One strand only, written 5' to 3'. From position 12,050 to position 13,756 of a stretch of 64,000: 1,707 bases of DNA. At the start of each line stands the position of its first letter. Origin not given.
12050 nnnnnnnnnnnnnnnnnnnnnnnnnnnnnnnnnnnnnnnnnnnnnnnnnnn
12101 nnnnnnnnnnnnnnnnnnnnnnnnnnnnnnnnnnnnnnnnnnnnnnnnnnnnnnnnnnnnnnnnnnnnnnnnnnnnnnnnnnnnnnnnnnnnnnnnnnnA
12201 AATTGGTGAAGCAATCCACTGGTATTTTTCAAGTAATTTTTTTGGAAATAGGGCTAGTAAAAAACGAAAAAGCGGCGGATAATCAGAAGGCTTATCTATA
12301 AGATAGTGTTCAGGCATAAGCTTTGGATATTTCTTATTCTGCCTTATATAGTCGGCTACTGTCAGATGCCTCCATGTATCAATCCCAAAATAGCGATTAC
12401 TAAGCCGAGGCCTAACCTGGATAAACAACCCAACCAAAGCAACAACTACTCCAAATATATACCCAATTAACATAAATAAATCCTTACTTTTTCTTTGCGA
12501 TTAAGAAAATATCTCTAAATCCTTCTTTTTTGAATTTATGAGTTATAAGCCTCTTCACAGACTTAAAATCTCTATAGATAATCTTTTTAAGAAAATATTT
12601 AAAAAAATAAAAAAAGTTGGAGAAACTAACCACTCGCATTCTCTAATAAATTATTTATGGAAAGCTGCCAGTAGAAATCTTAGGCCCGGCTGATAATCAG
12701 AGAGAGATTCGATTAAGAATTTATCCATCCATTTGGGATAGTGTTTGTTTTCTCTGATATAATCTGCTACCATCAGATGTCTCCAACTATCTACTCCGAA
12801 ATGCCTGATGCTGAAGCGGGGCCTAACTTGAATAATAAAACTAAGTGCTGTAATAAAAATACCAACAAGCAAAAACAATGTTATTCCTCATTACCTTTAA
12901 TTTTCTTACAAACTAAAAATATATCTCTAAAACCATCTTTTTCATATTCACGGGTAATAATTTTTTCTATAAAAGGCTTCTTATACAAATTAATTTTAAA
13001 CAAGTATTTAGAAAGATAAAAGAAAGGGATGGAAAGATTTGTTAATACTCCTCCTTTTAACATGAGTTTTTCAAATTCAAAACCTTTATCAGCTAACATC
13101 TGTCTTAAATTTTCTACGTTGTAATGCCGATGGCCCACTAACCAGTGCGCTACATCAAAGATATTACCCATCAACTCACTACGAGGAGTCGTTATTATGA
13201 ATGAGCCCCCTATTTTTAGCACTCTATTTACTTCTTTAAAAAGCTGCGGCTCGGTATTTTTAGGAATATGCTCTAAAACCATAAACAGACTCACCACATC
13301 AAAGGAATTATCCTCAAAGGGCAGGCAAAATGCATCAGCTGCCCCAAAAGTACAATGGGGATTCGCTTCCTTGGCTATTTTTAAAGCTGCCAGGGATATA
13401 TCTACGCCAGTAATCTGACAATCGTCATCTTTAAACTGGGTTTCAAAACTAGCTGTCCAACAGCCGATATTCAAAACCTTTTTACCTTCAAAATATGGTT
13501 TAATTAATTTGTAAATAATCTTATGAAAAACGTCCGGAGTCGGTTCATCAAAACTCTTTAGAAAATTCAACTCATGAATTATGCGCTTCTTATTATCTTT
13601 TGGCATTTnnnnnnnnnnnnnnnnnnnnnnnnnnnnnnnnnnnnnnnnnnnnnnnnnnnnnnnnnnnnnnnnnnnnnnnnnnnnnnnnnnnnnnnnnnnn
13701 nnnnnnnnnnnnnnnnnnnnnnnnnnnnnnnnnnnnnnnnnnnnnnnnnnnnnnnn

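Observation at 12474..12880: Chimeric duplication/deletion scar: an ArnT-like N-terminal remnant fused head-to-tail to a methyltransferase C-terminal remnant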

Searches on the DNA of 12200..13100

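Call 68: search_rna_families(source=window, start=12200, end=13100, threshold=evalue, max_evalue=1)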
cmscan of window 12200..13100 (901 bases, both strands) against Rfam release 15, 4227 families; matches with E-value up to 1: 0.
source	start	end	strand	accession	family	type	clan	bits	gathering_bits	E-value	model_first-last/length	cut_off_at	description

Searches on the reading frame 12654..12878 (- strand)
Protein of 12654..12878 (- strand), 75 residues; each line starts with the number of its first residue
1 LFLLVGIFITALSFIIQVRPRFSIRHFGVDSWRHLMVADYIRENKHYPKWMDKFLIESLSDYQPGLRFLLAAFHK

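Call 31: find_related_loci(query=A2, collection=metagenome_contigs, flank=10000)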
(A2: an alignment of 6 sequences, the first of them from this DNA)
Query A2 (75 aa) in metagenome_contigs; peptide patterns used: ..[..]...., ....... (x = any residue, [..] = any of these).
571 stretches matched a pattern; 9 encode a relative of the query (tblastn E <= 1e-3); 9 distinct loci.
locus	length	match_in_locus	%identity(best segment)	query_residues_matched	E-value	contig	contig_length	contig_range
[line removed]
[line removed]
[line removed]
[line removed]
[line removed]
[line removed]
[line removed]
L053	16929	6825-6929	54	33-62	1e-5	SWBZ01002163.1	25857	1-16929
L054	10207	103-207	54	33-62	2e-5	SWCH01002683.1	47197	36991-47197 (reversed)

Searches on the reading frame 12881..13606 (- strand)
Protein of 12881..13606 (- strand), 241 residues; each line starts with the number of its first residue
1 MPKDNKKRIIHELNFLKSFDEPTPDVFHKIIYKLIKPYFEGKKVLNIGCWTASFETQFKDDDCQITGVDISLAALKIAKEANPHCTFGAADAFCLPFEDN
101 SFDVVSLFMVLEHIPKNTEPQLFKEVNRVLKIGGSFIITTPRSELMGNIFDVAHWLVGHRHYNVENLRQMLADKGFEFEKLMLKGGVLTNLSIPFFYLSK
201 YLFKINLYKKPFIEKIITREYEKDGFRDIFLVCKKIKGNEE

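Call 9: search_protein_families(library=pfam, proteins=[window:12881-13606:-], max_evalue=0.01)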
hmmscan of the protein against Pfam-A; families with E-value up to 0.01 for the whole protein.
window:12881-13606:- (241 aa): 10 families
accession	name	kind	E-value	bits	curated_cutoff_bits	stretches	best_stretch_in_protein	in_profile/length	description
PF08241.18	Methyltransf_11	-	3.4e-19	69.7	21.2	1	45-138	1-95/95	Methyltransferase domain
PF13649.12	Methyltransf_25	-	1.6e-17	64.4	27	1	44-134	1-97/97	Methyltransferase domain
PF13847.12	Methyltransf_31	-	3.1e-15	56.6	27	1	40-154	3-127/145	Methyltransferase domain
PF13489.12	Methyltransf_23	-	2.2e-14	53.9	27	1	36-179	18-162/164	Methyltransferase domain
PF08242.18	Methyltransf_12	-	8e-12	46.2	30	1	45-135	1-97/98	Methyltransferase domain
PF01209.24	Ubie_methyltran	-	7.6e-09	35.7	20.1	1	39-153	46-165/233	ubiE/COQ5 methyltransferase family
PF02353.26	CMAS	-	8.8e-05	22.4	27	1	40-140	62-166/273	Mycolic acid cyclopropane synthetase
PF05148.21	Methyltransf_8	-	0.00023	21.6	27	1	39-145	71-163/219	Hypothetical methyltransferase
PF03141.22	Methyltransf_29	-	0.00026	20.1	23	1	42-142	119-221/506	Putative S-adenosyl-L-methionine-dependent methyltransferase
PF07021.18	MetW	-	0.0034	17.5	21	1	28-141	4-110/193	Methionine biosynthesis protein MetW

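Call 44: search_protein_families(library=ncbifam, proteins=[window:12881-13606:-], max_evalue=0.01)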
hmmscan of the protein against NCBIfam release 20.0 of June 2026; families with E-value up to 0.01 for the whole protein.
window:12881-13606:- (241 aa): 34 families (the best 25 are shown)
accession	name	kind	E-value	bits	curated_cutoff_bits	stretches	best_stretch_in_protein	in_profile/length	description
NF001241.0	PRK00216.1-2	equivalog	1.5e-13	50.9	327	1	40-139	51-148/231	demethylmenaquinone methyltransferase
NF043040.1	corrin_prot_MT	hypoth_equivalog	1.7e-13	50.6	180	1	33-177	33-197/216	corrinoid protein-associated methyltransferase CpaM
TIGR01934.1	MenG_MenH_UbiE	subfamily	3.4e-12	46.2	158.35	1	40-139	39-142/223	ubiquinone/menaquinone biosynthesis methyltransferase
TIGR02072.1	BioC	equivalog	4.7e-12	46.2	184.95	1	38-178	32-173/244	malonyl-ACP O-methyltransferase BioC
NF045667.1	MTase_DVU1556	equivalog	7.3e-12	45.2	155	1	40-179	22-163/213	DVU_1556 family methyltransferase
NF008300.0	PRK11088.1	equivalog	3.5e-11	43.1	303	1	4-144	50-185/272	23S rRNA (guanine(745)-N(1))-methyltransferase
NF001244.0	PRK00216.1-5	equivalog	1.5e-10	40.8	216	1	40-138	48-153/236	bifunctional demethylmenaquinone methyltransferase/2-methoxy-6-polyprenyl-1,4-benzoquinol methylase UbiE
NF001243.0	PRK00216.1-4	equivalog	2.8e-10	40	235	1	40-138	47-151/237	demethylmenaquinone methyltransferase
NF041255.1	mycofact_MftM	equivalog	1.5e-09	37.6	200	1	32-130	131-233/289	mycofactocin oligosaccharide methyltransferase MftM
TIGR02752.1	MenG_heptapren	equivalog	7e-09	35.5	419.85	1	40-141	45-153/231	demethylmenaquinone methyltransferase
TIGR01983.1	UbiG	equivalog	3.6e-08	33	102.95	1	36-140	45-153/228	bifunctional 2-polyprenyl-6-hydroxyphenol methylase/3-demethylubiquinol 3-O-methyltransferase UbiG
NF047649.1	MTase_UXPK_star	exception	6.5e-08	31.9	460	1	39-139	76-182/283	methyltransferase/UXPK-star double selenoprotein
NF045823.1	PthPhpthDimycoMt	equivalog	6.9e-08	32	300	1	39-142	65-170/256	phthiotriol/phenolphthiotriol dimycocerosates methyltransferase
NF007610.0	PRK10258.1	equivalog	3.6e-07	29.8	342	1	42-142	44-142/251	malonyl-ACP O-methyltransferase BioC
NF045825.1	FAmtase_mtf2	equivalog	5.1e-07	29.2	400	1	39-144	57-164/248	fatty-acid O-methyltransferase Mtf2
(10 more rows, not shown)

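Call 51: find_homologous_proteins(query=window:12881-13606:-, max_evalue=1e-40)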
Query window:12881-13606:- (241 aa): 18 proteins with E <= 1e-40 among 677 candidates.
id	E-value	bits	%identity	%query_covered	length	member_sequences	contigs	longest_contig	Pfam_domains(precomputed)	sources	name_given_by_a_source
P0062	2.8e-161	552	100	100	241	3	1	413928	PF13847.13,PF13489.13,PF13649.13,PF01209.25,PF08241.19,PF08242.19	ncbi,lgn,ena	-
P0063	4.0e-155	532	96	100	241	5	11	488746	PF13847.13,PF13489.13,PF13649.13,PF01209.25,PF08241.19,PF08242.19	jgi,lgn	jgi:ubiquinone/menaquinone biosynthesis C-methylase UbiE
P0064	1.4e-143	494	89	100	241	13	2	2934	PF13847.13,PF13489.13,PF13649.13,PF01209.25,PF08241.19,PF08242.19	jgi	-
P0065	7.5e-143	492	86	100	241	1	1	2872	PF13847.13,PF13489.13,PF13649.13,PF01209.25,PF08241.19,PF08242.19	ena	-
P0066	2.9e-138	477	85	100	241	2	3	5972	PF13847.13,PF13489.13,PF02353.27,PF13649.13,PF01209.25,PF08241.19,PF08242.19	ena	-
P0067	4.8e-137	473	84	100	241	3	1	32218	PF13847.13,PF13489.13,PF02353.27,PF13649.13,PF01209.25,PF08241.19,PF08242.19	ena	-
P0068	6.8e-128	443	78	100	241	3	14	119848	PF13847.13,PF13489.13,PF13649.13,PF01209.25,PF08241.19,PF08242.19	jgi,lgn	jgi:SAM-dependent methyltransferase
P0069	1.9e-98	347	62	100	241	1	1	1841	PF13847.13,PF13489.13,PF13649.13,PF01209.25,PF08241.19,PF08242.19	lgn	-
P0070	1.6e-95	337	61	98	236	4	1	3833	PF13847.13,PF13489.13,PF13649.13,PF01209.25,PF08241.19,PF08242.19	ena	-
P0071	1.3e-90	321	58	98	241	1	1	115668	PF13847.13,PF13489.13,PF13649.13,PF01209.25,PF08241.19,PF08242.19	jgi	jgi:SAM-dependent methyltransferase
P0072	3.0e-85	303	53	99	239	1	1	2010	PF13847.13,PF13489.13,PF13649.13,PF01209.25,PF08241.19,PF08242.19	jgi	-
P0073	3.1e-85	303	56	98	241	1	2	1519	PF13847.13,PF13489.13,PF13649.13,PF08241.19,PF08242.19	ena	-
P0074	1.3e-83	298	54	98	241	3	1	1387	PF13847.13,PF13489.13,PF13649.13,PF01209.25,PF08241.19,PF08242.19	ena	-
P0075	1.3e-58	216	44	93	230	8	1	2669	PF13847.13,PF13489.13,PF05175.21,PF13649.13,PF01728.26,PF01209.25,PF08241.19,PF08242.19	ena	-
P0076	2.8e-42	163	37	96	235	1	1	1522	PF13847.13,PF13489.13,PF13649.13,PF01209.25,PF08241.19,PF08242.19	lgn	-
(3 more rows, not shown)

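Call 52: find_encoding_contigs(protein=P0063, flank=10000, max_places=6)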
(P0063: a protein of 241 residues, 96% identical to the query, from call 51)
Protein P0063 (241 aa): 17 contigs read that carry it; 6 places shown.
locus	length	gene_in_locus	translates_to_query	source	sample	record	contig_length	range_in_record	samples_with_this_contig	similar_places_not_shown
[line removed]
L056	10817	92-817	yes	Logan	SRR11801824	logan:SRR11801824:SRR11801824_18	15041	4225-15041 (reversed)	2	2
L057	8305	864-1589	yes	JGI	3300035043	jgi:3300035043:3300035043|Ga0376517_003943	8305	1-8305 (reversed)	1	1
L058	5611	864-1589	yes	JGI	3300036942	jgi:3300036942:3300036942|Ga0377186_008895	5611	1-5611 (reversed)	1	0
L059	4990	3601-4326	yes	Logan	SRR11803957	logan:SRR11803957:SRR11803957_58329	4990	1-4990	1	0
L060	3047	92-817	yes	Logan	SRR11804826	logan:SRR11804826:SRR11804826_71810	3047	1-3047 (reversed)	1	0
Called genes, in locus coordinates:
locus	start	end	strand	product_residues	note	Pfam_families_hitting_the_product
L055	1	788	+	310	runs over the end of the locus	PF01073:3Beta_HSD, PF01370:Epimerase, PF02719:Polysacc_synt_2 (faint), PF04321:RmlD_sub_bind (faint), PF16363:GDP_Man_Dehyd, PF07993:NAD_binding_4 (weak)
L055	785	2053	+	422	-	PF01943:Polysacc_synt, PF13440:Polysacc_synt_3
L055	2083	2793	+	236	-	PF00535:Glycos_transf_2, PF10111:Glyco_tranf_2_2, PF13641:Glyco_tranf_2_3 (weak)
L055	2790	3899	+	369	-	PF13439:Glyco_transf_4, PF13579:Glyco_trans_4_4 (faint), PF20706:GT4-conflict, PF00534:Glycos_transf_1, PF13692:Glyco_trans_1_4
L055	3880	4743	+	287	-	PF00535:Glycos_transf_2, PF10111:Glyco_tranf_2_2 (weak)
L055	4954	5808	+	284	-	PF13489:Methyltransf_23, PF01209:Ubie_methyltran (weak), PF13847:Methyltransf_31, PF08241:Methyltransf_11, PF08242:Methyltransf_12, PF13649:Methyltransf_25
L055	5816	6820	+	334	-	PF00535:Glycos_transf_2, PF10111:Glyco_tranf_2_2, PF13641:Glyco_tranf_2_3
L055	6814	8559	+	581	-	PF00535:Glycos_transf_2, PF13641:Glyco_tranf_2_3, PF13632:Glyco_trans_2_3 (weak)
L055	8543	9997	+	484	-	PF02310:B12-binding, PF04055:Radical_SAM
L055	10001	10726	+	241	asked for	PF13489:Methyltransf_23, PF01209:Ubie_methyltran, PF08241:Methyltransf_11, PF08242:Methyltransf_12, PF13649:Methyltransf_25, PF13847:Methyltransf_31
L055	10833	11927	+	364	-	PF01041:DegT_DnrJ_EryC1, PF00155:Aminotran_1_2, PF00266:Aminotran_5 (weak), PF01053:Cys_Met_Meta_PP, PF01212:Beta_elim_lyase (weak)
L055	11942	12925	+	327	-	PF13489:Methyltransf_23, PF07021:MetW, PF13847:Methyltransf_31, PF08241:Methyltransf_11, PF08242:Methyltransf_12, PF13649:Methyltransf_25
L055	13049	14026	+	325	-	PF01408:GFO_IDH_MocA, PF22725:GFO_IDH_MocA_C3, PF02894:GFO_IDH_MocA_C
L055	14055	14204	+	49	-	-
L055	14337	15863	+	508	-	-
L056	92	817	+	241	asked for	PF13489:Methyltransf_23, PF01209:Ubie_methyltran, PF08241:Methyltransf_11, PF08242:Methyltransf_12, PF13649:Methyltransf_25, PF13847:Methyltransf_31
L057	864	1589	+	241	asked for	PF13489:Methyltransf_23, PF01209:Ubie_methyltran, PF08241:Methyltransf_11, PF08242:Methyltransf_12, PF13649:Methyltransf_25, PF13847:Methyltransf_31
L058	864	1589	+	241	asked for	PF13489:Methyltransf_23, PF01209:Ubie_methyltran, PF08241:Methyltransf_11, PF08242:Methyltransf_12, PF13649:Methyltransf_25, PF13847:Methyltransf_31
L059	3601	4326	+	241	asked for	PF13489:Methyltransf_23, PF01209:Ubie_methyltran, PF08241:Methyltransf_11, PF08242:Methyltransf_12, PF13649:Methyltransf_25, PF13847:Methyltransf_31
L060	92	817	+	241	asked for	PF13489:Methyltransf_23, PF01209:Ubie_methyltran, PF08241:Methyltransf_11, PF08242:Methyltransf_12, PF13649:Methyltransf_25, PF13847:Methyltransf_31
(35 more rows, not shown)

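Call 60: find_encoding_contigs(protein=P0092, flank=4000, max_places=3)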
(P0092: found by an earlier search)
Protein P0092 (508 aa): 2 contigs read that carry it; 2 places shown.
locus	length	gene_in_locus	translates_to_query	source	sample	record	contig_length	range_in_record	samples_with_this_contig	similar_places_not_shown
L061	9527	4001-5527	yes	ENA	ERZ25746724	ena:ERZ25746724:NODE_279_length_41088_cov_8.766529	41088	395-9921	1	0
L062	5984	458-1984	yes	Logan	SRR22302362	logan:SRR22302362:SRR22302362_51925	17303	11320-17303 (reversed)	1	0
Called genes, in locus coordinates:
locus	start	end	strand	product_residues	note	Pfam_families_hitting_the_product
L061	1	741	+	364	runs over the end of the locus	PF01041:DegT_DnrJ_EryC1, PF00155:Aminotran_1_2, PF01212:Beta_elim_lyase, PF00266:Aminotran_5, PF01053:Cys_Met_Meta_PP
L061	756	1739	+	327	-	PF13489:Methyltransf_23, PF07021:MetW, PF13847:Methyltransf_31, PF08241:Methyltransf_11, PF08242:Methyltransf_12, PF13649:Methyltransf_25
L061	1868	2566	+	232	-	-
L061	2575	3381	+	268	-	PF01209:Ubie_methyltran (weak), PF05175:MTS (weak), PF13489:Methyltransf_23, PF13847:Methyltransf_31, PF08241:Methyltransf_11, PF08242:Methyltransf_12, PF13649:Methyltransf_25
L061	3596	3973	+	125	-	-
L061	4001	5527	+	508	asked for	-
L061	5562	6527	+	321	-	PF01073:3Beta_HSD, PF01370:Epimerase, PF02719:Polysacc_synt_2, PF04321:RmlD_sub_bind, PF13460:NAD_binding_10, PF16363:GDP_Man_Dehyd, PF07993:NAD_binding_4, PF02719:Polysacc_synt_2, +1 more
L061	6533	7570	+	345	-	PF00583:Acetyltransf_1, PF13508:Acetyltransf_7 (faint)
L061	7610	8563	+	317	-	PF00535:Glycos_transf_2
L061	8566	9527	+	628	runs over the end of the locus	PF13522:GATase_6, PF13537:GATase_7, PF00733:Asn_synthase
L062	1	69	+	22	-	?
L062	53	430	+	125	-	-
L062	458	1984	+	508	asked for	-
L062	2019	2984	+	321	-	PF01073:3Beta_HSD, PF01370:Epimerase, PF02719:Polysacc_synt_2, PF04321:RmlD_sub_bind, PF13460:NAD_binding_10, PF16363:GDP_Man_Dehyd, PF07993:NAD_binding_4, PF02719:Polysacc_synt_2, +1 more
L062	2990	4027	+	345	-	PF00583:Acetyltransf_1, PF13508:Acetyltransf_7 (faint)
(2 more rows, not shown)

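Call 61: find_encoding_contigs(protein=P0084, flank=4000, max_places=4)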
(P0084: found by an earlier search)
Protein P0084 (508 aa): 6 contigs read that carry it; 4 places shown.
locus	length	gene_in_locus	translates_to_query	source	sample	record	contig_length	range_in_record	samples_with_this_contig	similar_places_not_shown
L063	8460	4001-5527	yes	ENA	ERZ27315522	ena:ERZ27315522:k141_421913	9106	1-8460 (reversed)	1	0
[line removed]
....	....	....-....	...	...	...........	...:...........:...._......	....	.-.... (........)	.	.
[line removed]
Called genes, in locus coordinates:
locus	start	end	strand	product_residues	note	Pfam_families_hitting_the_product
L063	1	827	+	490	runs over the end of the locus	?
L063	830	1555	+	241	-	PF01209:Ubie_methyltran, PF13489:Methyltransf_23, PF08241:Methyltransf_11, PF08242:Methyltransf_12, PF13649:Methyltransf_25, PF13847:Methyltransf_31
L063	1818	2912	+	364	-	PF01041:DegT_DnrJ_EryC1, PF00155:Aminotran_1_2, PF00266:Aminotran_5, PF01053:Cys_Met_Meta_PP, PF01212:Beta_elim_lyase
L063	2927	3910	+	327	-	PF05219:DREV (weak), PF08003:Methyltransf_9 (weak), PF13489:Methyltransf_23, PF07021:MetW (weak), PF13847:Methyltransf_31, PF08241:Methyltransf_11, PF08242:Methyltransf_12, PF13649:Methyltransf_25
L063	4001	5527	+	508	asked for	-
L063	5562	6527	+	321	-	PF01073:3Beta_HSD, PF01370:Epimerase, PF02719:Polysacc_synt_2, PF04321:RmlD_sub_bind, PF05368:NmrA, PF13460:NAD_binding_10, PF16363:GDP_Man_Dehyd, PF07993:NAD_binding_4, +1 more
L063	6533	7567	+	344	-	PF00583:Acetyltransf_1, PF13673:Acetyltransf_10 (weak), PF13508:Acetyltransf_7 (faint)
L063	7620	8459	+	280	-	?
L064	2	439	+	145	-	?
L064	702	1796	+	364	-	PF01041:DegT_DnrJ_EryC1, PF00155:Aminotran_1_2, PF00266:Aminotran_5, PF01053:Cys_Met_Meta_PP, PF01212:Beta_elim_lyase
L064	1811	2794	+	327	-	PF05219:DREV (weak), PF08003:Methyltransf_9 (weak), PF13489:Methyltransf_23, PF07021:MetW (weak), PF13847:Methyltransf_31, PF08241:Methyltransf_11, PF08242:Methyltransf_12, PF13649:Methyltransf_25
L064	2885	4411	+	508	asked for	-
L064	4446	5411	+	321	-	PF01073:3Beta_HSD, PF01370:Epimerase, PF02719:Polysacc_synt_2, PF04321:RmlD_sub_bind, PF05368:NmrA, PF13460:NAD_binding_10, PF16363:GDP_Man_Dehyd, PF07993:NAD_binding_4, +1 more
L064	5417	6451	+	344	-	PF00583:Acetyltransf_1, PF13673:Acetyltransf_10 (weak), PF13508:Acetyltransf_7 (faint)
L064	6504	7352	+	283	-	?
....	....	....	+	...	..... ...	-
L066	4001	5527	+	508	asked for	-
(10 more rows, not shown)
